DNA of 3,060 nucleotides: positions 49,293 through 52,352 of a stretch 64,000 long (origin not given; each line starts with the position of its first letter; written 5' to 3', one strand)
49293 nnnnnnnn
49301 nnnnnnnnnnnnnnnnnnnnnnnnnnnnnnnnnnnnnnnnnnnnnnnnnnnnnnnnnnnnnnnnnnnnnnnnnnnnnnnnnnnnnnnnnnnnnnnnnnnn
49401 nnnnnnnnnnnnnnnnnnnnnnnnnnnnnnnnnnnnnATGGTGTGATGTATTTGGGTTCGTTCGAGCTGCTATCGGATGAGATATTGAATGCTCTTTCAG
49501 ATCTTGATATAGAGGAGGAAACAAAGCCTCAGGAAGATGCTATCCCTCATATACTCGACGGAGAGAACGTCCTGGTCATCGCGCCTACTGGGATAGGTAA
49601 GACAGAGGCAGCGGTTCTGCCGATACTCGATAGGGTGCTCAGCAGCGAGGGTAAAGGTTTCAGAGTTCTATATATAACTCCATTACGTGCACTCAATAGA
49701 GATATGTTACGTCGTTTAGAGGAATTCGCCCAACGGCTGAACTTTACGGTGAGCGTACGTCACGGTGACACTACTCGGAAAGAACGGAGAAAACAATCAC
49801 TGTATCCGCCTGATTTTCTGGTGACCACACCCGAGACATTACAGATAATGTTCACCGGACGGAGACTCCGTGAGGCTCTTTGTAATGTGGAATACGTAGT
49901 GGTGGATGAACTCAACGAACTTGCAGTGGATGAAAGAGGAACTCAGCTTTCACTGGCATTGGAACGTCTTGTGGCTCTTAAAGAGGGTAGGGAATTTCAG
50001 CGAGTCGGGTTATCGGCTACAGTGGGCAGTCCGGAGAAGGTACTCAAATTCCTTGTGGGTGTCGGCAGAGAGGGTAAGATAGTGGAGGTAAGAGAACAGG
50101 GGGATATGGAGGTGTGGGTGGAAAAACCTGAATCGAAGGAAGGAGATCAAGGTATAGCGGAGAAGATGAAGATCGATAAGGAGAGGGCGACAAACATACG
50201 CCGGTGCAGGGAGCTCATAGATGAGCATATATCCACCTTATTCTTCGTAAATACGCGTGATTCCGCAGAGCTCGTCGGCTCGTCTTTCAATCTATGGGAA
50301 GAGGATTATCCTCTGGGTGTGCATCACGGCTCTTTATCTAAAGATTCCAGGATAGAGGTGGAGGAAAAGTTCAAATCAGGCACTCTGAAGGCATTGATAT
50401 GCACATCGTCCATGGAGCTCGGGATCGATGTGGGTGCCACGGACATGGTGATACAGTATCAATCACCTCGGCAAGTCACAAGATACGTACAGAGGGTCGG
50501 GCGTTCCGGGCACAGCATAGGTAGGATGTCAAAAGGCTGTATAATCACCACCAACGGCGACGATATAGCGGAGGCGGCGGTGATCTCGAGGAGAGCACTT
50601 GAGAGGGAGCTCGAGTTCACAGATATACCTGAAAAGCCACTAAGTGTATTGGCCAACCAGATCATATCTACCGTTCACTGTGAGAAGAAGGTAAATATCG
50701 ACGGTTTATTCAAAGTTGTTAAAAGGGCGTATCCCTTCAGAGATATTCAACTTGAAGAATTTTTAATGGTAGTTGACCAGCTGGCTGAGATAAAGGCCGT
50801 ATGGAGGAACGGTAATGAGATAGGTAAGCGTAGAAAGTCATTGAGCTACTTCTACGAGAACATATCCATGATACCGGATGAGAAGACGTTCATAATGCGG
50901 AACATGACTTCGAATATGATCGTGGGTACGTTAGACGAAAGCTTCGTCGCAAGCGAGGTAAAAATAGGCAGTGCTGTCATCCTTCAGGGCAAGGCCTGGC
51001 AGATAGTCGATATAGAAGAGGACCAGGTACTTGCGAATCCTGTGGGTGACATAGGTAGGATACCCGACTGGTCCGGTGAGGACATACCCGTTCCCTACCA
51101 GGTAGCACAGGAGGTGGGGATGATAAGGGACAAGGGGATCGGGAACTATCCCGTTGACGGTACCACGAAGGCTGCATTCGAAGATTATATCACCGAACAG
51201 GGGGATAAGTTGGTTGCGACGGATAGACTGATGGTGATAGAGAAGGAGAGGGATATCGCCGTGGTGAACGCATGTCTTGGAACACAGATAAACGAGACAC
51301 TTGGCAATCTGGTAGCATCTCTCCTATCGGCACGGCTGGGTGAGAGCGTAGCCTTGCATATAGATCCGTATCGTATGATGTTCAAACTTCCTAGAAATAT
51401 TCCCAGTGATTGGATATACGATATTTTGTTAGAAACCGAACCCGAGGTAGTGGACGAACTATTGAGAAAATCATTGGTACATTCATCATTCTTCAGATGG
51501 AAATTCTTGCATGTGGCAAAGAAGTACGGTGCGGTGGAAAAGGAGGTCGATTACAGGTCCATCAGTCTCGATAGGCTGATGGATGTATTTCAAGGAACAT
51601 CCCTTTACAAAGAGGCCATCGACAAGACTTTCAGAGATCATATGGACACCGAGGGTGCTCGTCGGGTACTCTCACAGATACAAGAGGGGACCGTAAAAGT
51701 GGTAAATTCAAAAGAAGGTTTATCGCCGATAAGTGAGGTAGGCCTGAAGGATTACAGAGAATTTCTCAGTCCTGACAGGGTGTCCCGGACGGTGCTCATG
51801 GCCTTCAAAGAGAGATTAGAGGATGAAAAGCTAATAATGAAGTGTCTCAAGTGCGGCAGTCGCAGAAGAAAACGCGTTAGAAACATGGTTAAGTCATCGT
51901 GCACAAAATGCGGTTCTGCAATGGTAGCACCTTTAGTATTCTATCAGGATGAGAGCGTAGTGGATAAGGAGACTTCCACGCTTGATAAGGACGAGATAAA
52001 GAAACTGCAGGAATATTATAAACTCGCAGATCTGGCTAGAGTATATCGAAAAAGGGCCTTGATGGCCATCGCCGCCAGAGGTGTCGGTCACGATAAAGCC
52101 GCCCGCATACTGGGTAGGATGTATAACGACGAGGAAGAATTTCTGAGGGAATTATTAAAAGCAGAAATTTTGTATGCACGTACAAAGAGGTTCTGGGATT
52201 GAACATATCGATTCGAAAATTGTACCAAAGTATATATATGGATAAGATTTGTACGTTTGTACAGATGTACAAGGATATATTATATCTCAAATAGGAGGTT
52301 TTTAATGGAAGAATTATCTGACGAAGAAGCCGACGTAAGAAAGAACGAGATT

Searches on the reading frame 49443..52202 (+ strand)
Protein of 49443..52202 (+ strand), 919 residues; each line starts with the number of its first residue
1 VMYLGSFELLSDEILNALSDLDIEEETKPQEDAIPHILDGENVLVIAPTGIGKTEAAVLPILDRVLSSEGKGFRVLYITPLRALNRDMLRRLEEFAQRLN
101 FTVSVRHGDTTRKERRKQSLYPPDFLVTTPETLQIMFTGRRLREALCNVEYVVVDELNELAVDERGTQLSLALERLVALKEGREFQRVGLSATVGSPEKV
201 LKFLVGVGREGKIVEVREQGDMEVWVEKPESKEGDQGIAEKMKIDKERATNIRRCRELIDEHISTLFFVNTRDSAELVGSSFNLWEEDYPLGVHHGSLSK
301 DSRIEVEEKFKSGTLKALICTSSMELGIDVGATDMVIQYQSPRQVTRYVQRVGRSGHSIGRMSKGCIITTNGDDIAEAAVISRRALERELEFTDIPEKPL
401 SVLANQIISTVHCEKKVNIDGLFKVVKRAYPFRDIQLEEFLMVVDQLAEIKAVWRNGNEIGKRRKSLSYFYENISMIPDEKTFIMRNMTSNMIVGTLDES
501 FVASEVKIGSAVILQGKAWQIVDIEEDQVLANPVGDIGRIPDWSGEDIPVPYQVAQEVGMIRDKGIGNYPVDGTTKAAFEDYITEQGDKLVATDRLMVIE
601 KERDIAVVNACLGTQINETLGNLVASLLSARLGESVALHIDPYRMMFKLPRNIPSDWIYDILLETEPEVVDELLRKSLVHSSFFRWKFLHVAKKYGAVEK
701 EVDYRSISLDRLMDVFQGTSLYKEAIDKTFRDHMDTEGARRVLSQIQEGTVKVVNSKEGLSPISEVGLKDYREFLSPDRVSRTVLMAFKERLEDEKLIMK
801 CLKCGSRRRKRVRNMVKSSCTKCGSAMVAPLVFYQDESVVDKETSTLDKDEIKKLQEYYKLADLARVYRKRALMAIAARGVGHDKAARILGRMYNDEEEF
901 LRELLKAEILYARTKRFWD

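Call 58: search_protein_families(library=ncbifam, proteins=[window:49443-52202:+], max_evalue=1e-10)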
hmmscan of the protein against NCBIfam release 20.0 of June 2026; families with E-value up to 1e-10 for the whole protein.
window:49443-52202:+ (919 aa): 23 families
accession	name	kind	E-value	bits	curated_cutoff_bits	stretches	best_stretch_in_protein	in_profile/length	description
NF010338.0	PRK13767.1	equivalog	7.2e-141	471.2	849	1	24-757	32-827/877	ATP-dependent helicase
TIGR04121.1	DEXH_lig_assoc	equivalog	1.5e-112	376.8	850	1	30-784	18-795/804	ligase-associated DNA damage response DEXH box helicase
NF007284.0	PRK09751.1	equivalog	4.1e-75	253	1496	2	293-604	354-692/1538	ATP-dependent helicase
TIGR03817.1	DECH_helic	hypoth_equivalog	1.1e-34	119.9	874.1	1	11-529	22-530/742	helicase/secretion neighborhood putative DEAH-box helicase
NF002654.0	PRK02362.1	equivalog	5.1e-26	91.2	887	1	8-276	7-257/739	ATP-dependent DNA helicase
NF053631.1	RNA_helic_CshA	equivalog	5.5e-26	91.4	646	1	10-358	6-331/434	degradosome RNA helicase CshA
NF008394.0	PRK11192.1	equivalog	8.5e-26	90.8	507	1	10-358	10-341/441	ATP-dependent RNA helicase SrmB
NF053636.1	DDHlcsCsdAPsy1082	equivalog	1e-23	83.7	890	1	266-395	247-371/512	DEAD/DEAH box helicase CsdA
NF001308.0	PRK00254.1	equivalog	2.4e-22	78.9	1216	1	11-204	9-189/720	ATP-dependent DNA helicase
NF008642.0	PRK11634.1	equivalog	2.7e-21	75.6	989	1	10-371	13-351/628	DEAD/DEAH family ATP-dependent RNA helicase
NF040935.1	helicase_Hel308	equivalog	7.1e-21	74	1200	1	11-204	12-191/704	ATP-dependent DNA helicase Hel308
NF053711.1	RNA_heli_RhlE1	exception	2.3e-20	72.7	750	1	11-409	9-392/434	RNA helicase RhlE1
NF008744.0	PRK11776.1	equivalog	2.3e-20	72.6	524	1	10-396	11-371/460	ATP-dependent RNA helicase DbpA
NF010337.0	PRK13766.1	equivalog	1.7e-18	66.2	610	0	297-362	407-473/781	Hef nuclease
NF007882.0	PRK10590.1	equivalog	1.1e-17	64.1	743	0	10-158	8-159/456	ATP-dependent RNA helicase RhlE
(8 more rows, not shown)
